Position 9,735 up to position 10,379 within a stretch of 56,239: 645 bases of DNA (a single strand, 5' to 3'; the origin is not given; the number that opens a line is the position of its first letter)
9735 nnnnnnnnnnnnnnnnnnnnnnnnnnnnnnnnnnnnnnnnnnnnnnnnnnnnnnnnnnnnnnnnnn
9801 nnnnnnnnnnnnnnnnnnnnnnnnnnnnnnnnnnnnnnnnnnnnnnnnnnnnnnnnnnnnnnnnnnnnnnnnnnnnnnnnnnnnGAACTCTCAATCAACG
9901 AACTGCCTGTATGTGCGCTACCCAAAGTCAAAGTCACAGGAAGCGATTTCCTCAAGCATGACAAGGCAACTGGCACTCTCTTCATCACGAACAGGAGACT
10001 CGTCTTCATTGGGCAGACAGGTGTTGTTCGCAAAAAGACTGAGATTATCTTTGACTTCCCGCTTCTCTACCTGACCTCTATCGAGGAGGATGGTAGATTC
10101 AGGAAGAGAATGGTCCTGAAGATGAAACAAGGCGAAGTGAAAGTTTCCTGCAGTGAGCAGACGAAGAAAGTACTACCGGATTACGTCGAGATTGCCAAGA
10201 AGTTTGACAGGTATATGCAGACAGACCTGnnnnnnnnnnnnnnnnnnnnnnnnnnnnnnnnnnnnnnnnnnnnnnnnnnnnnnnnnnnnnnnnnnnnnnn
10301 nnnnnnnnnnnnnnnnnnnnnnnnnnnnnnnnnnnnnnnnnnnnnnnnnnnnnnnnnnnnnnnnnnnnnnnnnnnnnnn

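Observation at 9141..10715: Steadiness-box protein whose UEV is replaced by B-box/Zn fingers and a GLUE-like PH domain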

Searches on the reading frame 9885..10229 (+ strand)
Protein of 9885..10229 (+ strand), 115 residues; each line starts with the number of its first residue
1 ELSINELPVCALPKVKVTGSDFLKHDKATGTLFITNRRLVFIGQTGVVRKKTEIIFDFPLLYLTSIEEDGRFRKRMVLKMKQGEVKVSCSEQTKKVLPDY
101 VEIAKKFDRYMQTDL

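Call 39: search_protein_families(library=pfam, alignment_id=A3, max_evalue=10)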
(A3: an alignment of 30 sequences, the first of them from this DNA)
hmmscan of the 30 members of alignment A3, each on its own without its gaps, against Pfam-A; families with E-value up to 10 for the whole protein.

A. member 1, seq(115 aa): 3 families
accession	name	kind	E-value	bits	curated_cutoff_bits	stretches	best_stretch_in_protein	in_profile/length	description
PF14470.12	bPH_3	-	0.0023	18.8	23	1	26-89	19-80/95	Bacterial PH domain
PF02893.26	GRAM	-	0.023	15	23.6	1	27-76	28-73/112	GRAM domain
PF21098.3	PH-GRAM_MTMR6-like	-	0.15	12.6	23.5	1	22-54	11-41/92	MTMR6-9, GRAM domain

B. families by the number of members that match (of 30 scanned): 21 families
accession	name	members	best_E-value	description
PF14470.12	bPH_3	25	6.8e-07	Bacterial PH domain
PF02893.26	GRAM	13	0.00034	GRAM domain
PF11605.14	Vps36_ESCRT-II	10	1.5e-05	Vacuolar protein sorting protein 36 Vps36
PF08000.17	bPH_1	5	0.007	Bacterial PH domain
PF21098.3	PH-GRAM_MTMR6-like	5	0.012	MTMR6-9, GRAM domain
PF25037.1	VPS13_C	4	0.0031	Intermembrane lipid transfer protein VPS13, C-terminal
PF23142.2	PH_PLEKHM2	3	0.0092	PLEKHM2 PH domain-like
PF24081.1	PH_SLA1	3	0.036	SLA1-like, PH domain-like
PF03703.20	bPH_2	1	0.0034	Bacterial PH domain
PF11765.13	Hyphal_reg_CWP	1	0.0072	Hyphally regulated cell wall protein N-terminal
PF08512.18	Rttp106-like_middle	1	0.01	Histone chaperone Rttp106-like, middle domain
PF08637.16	NCA2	1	0.013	ATP synthase regulation protein NCA2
PF25244.1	PML_C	1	0.021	PML, C-terminal domain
PF19050.5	PhoD_2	1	0.036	PhoD related phosphatase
PF15701.10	DUF4668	1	0.036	Domain of unknown function (DUF4668)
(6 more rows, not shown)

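Call 40: search_solved_structures(query=A3, max_evalue=10, show_alignments=3)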
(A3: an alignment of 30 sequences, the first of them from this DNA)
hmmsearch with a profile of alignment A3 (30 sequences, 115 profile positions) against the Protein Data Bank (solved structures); distinct sequences matched with E-value up to 10: 7.
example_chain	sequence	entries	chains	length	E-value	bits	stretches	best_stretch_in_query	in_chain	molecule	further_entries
3dcx_A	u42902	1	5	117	0.01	18.7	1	32-69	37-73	Protein of Unknown Function (DUF1696) with Pleckstrin-homology Domains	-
2cay_A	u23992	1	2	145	0.029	17.3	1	2-68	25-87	VACUOLAR PROTEIN SORTING PROTEIN 36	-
3hsa_A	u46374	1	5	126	0.088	15.7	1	28-69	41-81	pleckstrin homology domain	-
1w7p_D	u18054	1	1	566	0.099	15.6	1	3-66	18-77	VPS36P, YLR417W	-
5n9v_A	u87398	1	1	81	0.25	14.3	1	65-100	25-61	NAD(P)(+)--arginine ADP-ribosyltransferase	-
4qtj_A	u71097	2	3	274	0.28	14.1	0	14-80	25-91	White-opaque regulator 1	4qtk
8ujw_A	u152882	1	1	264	1.4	11.8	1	16-45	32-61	GRAM domain-containing protein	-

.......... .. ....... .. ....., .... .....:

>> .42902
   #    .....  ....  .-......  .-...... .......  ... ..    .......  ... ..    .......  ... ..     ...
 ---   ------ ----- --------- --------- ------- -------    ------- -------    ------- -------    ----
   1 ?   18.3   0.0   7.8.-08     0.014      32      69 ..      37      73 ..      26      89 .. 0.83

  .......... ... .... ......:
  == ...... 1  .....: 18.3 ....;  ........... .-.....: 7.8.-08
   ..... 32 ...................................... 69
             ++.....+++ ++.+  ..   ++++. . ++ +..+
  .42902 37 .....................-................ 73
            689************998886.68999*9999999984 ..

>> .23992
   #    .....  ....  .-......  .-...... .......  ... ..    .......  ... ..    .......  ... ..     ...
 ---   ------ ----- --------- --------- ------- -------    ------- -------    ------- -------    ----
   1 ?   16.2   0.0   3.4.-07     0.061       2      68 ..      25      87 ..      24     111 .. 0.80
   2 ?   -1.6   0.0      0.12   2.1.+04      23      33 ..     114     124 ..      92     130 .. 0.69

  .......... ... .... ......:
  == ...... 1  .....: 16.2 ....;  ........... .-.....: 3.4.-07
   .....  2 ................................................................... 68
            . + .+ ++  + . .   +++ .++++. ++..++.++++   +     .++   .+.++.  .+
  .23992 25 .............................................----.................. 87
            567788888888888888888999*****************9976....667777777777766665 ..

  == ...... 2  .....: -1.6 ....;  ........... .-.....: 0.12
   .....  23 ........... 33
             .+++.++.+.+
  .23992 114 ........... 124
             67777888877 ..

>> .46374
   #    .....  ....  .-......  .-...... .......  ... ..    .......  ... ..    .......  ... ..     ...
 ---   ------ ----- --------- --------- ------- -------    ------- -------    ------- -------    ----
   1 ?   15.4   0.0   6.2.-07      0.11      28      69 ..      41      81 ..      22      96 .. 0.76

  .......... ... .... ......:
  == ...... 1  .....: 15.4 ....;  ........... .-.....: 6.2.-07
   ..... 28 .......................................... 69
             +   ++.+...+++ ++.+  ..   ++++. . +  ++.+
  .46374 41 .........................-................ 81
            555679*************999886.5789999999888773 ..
